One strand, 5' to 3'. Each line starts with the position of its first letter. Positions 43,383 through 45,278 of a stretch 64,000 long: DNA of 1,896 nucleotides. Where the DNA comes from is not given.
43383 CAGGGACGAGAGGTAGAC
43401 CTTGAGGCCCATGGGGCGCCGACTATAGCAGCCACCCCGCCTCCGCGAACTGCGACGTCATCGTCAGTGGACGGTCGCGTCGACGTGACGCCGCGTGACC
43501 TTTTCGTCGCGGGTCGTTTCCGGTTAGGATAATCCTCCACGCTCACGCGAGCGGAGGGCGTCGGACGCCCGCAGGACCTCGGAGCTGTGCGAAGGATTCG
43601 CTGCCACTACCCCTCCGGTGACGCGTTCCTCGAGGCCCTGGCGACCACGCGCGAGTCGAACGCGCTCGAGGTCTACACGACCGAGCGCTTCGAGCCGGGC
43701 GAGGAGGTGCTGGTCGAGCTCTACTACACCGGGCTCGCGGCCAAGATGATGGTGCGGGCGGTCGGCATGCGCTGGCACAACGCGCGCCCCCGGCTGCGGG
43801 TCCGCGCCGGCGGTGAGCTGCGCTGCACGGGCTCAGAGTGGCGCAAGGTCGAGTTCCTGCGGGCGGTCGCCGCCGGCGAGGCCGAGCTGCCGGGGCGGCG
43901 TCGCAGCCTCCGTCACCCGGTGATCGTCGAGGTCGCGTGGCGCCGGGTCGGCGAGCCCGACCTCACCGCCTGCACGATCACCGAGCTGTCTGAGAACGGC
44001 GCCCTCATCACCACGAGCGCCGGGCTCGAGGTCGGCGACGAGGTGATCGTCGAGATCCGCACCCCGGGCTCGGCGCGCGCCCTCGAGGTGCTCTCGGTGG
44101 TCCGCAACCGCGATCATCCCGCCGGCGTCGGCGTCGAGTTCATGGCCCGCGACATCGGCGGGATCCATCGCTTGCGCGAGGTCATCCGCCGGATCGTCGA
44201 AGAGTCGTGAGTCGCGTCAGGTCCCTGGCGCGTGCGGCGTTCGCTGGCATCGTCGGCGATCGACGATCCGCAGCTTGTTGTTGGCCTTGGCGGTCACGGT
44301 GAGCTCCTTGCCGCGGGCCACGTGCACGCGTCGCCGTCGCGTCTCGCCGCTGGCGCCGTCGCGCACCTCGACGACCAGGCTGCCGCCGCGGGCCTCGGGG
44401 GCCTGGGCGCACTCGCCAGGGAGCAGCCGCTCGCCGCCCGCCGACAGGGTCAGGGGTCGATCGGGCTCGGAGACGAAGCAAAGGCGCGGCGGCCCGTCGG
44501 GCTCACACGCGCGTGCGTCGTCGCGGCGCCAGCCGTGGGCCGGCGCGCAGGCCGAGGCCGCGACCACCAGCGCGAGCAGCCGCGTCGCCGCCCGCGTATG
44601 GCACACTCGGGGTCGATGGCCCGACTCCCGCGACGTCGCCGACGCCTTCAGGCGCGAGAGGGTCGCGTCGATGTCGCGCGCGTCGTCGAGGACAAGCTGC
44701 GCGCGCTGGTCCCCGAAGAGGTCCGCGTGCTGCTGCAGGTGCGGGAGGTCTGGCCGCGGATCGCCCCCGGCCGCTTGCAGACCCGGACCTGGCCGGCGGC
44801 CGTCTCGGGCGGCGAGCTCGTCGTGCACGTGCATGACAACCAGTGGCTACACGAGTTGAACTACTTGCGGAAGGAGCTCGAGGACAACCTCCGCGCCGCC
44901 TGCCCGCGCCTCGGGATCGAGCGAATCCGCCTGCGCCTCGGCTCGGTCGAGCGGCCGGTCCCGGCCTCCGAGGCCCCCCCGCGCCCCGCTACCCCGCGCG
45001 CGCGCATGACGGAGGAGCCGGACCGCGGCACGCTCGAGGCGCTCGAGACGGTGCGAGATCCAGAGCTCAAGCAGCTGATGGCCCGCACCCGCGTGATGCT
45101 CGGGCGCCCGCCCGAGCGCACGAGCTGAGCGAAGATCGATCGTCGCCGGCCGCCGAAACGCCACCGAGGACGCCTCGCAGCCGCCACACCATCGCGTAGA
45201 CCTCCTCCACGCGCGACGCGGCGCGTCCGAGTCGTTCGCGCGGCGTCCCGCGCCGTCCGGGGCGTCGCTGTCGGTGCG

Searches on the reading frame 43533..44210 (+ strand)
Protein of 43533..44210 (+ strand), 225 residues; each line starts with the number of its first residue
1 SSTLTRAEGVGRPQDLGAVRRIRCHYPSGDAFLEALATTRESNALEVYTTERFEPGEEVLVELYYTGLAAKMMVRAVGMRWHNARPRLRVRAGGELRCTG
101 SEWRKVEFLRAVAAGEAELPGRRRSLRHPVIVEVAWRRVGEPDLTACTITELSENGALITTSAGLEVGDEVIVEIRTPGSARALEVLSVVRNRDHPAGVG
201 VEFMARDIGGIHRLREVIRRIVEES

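Call 28: search_protein_families(library=pfam, proteins=[window:43533-44210:+], max_evalue=0.001)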
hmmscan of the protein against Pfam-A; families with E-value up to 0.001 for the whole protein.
window:43533-44210:+ (225 aa): 1 family
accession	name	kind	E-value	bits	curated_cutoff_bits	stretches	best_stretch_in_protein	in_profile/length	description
PF07238.19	PilZ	-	1e-08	35.8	22.5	1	122-217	2-99/102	PilZ domain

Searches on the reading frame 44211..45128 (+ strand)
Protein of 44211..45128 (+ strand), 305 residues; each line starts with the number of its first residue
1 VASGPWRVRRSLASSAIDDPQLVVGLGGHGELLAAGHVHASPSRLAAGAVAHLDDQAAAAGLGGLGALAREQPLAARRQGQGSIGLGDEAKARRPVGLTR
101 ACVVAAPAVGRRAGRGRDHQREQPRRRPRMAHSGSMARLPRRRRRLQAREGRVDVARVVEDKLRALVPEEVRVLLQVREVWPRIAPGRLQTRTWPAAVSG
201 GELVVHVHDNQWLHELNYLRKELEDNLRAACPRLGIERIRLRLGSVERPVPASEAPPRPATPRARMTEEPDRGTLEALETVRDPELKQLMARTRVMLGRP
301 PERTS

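Call 29: search_protein_families(library=pfam, proteins=[window:44211-45128:+], max_evalue=0.001)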
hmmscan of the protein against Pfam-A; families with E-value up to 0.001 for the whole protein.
window:44211-45128:+ (305 aa): 1 family
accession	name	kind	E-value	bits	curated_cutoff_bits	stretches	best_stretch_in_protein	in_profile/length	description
PF05258.17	DciA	-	1.5e-11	44.8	24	1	174-241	22-89/89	Dna[CI] antecedent, DciA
